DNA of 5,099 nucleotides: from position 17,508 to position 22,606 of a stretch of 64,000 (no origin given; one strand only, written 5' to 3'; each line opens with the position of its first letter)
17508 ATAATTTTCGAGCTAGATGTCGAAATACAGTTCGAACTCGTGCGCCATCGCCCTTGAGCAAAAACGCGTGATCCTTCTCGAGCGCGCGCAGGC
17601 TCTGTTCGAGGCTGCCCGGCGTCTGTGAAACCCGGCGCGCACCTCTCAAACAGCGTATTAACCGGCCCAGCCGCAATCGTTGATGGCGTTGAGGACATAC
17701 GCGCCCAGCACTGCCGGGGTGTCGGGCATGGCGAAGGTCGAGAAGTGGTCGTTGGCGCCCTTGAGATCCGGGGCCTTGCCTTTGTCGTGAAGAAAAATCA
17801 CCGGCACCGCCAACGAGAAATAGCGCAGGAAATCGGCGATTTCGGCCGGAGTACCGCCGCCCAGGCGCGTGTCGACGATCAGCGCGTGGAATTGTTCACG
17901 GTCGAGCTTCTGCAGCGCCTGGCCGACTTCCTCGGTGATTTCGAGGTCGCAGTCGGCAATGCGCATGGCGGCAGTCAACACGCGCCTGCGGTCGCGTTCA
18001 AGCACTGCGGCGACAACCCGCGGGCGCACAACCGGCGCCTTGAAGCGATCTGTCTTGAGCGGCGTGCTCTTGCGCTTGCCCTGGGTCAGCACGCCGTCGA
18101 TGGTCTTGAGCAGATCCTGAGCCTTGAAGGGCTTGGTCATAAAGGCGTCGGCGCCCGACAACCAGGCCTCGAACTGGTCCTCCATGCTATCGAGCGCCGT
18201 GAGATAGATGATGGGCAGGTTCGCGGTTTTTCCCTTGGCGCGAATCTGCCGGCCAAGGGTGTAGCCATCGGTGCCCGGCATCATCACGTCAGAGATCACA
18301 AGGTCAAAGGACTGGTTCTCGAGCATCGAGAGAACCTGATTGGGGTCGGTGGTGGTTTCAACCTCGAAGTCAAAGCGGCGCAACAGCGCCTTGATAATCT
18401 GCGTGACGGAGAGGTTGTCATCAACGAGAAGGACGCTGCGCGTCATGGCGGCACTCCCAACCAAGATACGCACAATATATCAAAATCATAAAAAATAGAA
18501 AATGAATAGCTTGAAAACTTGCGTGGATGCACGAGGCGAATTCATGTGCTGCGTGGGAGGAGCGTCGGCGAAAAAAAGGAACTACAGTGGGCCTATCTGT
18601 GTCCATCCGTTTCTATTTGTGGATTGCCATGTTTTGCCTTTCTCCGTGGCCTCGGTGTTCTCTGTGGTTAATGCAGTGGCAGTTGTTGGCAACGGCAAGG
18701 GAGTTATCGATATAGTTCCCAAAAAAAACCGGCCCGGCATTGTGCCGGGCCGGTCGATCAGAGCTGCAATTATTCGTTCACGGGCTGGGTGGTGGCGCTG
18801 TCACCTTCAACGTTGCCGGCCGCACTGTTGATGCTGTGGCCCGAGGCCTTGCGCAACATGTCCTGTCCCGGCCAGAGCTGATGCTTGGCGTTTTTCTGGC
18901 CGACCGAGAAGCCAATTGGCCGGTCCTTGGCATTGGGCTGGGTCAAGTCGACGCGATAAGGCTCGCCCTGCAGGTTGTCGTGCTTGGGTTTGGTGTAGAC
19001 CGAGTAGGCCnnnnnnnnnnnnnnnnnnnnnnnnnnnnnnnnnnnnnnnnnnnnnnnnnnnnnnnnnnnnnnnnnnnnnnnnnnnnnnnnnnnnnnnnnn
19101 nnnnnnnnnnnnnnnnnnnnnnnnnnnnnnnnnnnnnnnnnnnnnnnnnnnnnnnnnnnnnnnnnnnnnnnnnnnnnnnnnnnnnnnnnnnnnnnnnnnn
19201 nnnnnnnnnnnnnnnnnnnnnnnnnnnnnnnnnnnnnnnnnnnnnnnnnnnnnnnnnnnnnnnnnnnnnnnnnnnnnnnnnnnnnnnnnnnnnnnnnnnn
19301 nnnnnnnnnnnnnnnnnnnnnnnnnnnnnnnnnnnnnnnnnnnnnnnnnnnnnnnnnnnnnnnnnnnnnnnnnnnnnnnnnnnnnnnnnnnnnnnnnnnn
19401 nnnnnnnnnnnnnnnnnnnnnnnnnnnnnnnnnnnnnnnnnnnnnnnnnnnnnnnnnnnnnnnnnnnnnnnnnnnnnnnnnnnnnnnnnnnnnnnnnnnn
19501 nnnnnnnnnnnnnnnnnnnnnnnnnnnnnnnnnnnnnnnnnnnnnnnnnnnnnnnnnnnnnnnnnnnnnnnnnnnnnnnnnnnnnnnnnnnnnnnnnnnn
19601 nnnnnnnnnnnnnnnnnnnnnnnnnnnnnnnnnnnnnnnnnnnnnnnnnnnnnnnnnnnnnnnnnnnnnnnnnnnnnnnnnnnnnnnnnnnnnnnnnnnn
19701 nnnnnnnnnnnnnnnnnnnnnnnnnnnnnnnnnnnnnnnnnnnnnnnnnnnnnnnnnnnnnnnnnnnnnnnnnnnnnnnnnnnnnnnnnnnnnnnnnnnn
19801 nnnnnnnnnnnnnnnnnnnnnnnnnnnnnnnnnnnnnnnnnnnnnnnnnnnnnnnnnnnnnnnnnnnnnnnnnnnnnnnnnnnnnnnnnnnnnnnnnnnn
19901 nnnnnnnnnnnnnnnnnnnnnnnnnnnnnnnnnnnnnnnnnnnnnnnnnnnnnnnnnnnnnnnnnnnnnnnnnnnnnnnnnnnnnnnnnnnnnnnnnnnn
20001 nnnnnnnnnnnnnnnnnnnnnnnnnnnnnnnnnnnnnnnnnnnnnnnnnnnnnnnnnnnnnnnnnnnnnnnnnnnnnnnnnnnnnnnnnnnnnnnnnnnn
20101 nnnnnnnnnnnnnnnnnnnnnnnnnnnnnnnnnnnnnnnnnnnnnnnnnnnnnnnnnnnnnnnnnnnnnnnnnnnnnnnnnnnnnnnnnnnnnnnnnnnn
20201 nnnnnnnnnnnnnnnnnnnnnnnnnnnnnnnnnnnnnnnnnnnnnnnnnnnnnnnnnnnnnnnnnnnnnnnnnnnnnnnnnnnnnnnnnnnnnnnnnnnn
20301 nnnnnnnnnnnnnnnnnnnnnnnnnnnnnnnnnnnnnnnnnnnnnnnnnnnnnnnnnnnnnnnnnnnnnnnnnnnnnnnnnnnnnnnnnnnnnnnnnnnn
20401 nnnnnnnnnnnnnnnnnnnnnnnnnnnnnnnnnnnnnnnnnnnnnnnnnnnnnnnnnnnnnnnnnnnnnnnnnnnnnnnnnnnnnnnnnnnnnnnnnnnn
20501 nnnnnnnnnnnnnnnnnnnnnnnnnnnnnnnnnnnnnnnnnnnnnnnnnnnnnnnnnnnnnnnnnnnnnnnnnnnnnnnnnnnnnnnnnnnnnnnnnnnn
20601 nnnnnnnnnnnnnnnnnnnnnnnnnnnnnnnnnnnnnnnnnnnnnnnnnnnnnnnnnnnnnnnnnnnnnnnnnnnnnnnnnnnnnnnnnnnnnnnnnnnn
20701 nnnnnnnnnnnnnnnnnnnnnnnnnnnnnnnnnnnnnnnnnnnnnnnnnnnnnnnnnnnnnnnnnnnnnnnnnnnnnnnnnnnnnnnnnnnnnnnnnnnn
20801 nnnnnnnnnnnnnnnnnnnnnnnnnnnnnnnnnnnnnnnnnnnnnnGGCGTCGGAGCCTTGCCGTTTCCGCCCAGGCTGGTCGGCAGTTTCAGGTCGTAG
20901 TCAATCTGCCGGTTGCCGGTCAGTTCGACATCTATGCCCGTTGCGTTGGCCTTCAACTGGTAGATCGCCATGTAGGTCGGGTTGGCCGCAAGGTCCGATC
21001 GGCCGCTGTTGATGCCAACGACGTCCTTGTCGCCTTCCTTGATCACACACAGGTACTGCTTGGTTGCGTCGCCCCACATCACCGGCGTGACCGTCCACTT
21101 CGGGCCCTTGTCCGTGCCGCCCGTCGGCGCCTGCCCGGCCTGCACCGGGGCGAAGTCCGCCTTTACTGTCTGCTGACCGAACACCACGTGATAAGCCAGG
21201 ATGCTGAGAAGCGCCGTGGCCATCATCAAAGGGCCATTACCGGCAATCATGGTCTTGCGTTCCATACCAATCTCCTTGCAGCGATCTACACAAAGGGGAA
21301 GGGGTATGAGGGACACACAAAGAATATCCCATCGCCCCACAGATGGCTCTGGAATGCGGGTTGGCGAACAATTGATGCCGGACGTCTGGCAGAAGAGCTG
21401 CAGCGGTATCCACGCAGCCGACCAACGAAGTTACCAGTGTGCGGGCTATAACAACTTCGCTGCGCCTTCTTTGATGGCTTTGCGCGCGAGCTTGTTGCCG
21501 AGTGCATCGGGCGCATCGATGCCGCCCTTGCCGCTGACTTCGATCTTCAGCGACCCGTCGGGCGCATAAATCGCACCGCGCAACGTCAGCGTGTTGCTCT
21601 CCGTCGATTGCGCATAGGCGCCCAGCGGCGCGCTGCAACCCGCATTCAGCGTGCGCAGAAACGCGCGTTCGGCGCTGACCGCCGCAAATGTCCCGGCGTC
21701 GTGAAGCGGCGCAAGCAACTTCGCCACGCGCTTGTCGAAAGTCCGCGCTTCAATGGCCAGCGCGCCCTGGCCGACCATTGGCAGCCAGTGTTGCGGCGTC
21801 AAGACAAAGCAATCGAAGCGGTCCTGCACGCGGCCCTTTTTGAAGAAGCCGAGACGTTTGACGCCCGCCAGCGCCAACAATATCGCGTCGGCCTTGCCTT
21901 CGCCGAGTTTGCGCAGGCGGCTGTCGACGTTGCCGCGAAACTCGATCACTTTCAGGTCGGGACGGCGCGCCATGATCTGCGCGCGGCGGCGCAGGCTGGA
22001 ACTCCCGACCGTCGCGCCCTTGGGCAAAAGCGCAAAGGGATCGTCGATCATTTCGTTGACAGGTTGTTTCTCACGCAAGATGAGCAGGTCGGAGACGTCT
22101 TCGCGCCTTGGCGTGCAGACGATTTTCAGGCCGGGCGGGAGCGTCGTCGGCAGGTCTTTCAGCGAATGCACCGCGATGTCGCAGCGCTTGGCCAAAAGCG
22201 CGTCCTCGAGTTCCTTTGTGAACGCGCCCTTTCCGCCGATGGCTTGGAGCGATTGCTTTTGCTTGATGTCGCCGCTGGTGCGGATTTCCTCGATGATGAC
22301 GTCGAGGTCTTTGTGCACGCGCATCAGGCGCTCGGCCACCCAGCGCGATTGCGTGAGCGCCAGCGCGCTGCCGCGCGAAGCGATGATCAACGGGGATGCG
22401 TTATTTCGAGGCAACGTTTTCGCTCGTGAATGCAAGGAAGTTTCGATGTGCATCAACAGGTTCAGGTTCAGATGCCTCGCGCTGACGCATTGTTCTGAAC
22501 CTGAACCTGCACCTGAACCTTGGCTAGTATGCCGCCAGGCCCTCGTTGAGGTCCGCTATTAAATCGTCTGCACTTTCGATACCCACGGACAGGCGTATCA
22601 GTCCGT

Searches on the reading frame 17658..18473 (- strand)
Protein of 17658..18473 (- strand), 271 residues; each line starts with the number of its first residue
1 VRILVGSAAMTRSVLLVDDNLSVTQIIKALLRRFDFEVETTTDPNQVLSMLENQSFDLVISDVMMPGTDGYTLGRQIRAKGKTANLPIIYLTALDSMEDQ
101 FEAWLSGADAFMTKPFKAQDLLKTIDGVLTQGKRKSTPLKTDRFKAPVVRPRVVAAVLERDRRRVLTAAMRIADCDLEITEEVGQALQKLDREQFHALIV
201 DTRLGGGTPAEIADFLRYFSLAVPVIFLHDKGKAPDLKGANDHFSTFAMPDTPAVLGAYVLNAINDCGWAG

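Call 52: search_protein_families(library=pfam, proteins=[window:17658-18473:-], max_evalue=0.001)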
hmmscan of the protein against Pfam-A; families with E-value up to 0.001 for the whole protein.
window:17658-18473:- (271 aa): 2 families
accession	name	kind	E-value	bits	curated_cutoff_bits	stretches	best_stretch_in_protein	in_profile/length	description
PF00072.30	Response_reg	-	1.5e-32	112.4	30.2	1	14-125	1-110/111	Response regulator receiver domain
PF23198.2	PDE8A_N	-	4.8e-05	23.8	29.6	0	28-94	27-94/147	PDE8A-like, N-terminal domain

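Call 93: search_protein_families(library=ncbifam, proteins=[window:17658-18473:-], max_evalue=0.001)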
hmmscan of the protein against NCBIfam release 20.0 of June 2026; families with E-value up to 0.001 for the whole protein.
window:17658-18473:- (271 aa): 94 families (the best 25 are shown)
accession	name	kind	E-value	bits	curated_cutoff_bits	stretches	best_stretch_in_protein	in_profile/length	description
NF053854.1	RespRegPhoBBctds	equivalog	5.3e-28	97.9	270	1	14-136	1-122/225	two-component system response regulator PhoB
NF045944.1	ResRegRpaBCyano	equivalog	3.5e-27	95.3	330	1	15-177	1-157/229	response regulator transcription factor RpaB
TIGR02154.1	PhoB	equivalog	2.8e-25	89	296.2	1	10-135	1-126/226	phosphate regulon transcriptional regulator PhoB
NF051850.1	RespRegRprY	equivalog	8e-25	87.6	370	1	14-135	7-126/234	response regulator transcription factor RprY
NF007135.0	PRK09581.1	equivalog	1.3e-24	86.9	474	1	10-127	1-118/457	PleD family two-component system response regulator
NF040689.1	MtrAB_MtrA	equivalog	1.8e-24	86.3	300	1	14-134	1-118/219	MtrAB system response regulator MtrA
NF007005.1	PRK09468.1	equivalog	6.1e-24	84.8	331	1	11-134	3-124/237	osmolarity response regulator transcription factor OmpR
TIGR01818.1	ntrC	equivalog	4.8e-22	78.4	558.6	1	14-136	1-121/463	nitrogen regulation protein NR(I)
NF033120.0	vanR_FM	exception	3.6e-21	75.9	460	1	13-130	5-119/231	vancomycin resistance response regulator transcription factor, VanR-F/VanR-M family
NF000402.1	vanR-B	exception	4e-21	75.5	480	1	11-132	2-120/219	vancomycin resistance response regulator transcription factor VanR-B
TIGR01387.1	cztR_silR_copR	subfamily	8.2e-21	74.7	279.2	1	14-153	1-139/218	heavy metal response regulator transcription factor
NF041734.1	resp_reg_RppA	equivalog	1.7e-20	73.4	250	1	14-128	3-117/229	two-component system response regulator RppA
NF008296.0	PRK11083.1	equivalog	4.4e-20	72.1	273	1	11-139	3-128/228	two-component system response regulator CreB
NF033117.2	vanR_ACDEGLN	exception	1.1e-19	70.9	350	1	14-135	1-119/226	VanR-ABDEGLN family response regulator transcription factor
NF040534.1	resp_reg_YycF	equivalog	1.4e-19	70.3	340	1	13-136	2-122/231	response regulator YycF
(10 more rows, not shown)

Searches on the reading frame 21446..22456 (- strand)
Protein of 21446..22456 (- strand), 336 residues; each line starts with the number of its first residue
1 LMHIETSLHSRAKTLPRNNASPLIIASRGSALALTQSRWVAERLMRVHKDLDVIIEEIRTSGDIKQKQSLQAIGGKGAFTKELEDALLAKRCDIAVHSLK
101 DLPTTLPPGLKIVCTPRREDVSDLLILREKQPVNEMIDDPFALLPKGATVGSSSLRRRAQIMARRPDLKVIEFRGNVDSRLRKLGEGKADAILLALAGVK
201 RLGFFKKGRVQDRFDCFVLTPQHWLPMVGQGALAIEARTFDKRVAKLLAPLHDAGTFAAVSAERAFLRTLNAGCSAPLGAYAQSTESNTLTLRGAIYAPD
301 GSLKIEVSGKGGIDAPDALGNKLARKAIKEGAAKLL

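Call 53: search_protein_families(library=pfam, proteins=[window:21446-22456:-], max_evalue=0.001)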
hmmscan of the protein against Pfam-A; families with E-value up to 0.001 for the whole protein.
window:21446-22456:- (336 aa): 2 families
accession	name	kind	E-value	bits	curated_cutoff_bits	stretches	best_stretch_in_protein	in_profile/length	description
PF01379.25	Porphobil_deam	-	2.6e-71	239.9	22.1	1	23-245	1-206/207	Porphobilinogen deaminase, dipyromethane cofactor binding domain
PF03900.20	Porphobil_deamC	-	4e-18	66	26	1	258-327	2-72/74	Porphobilinogen deaminase, C-terminal domain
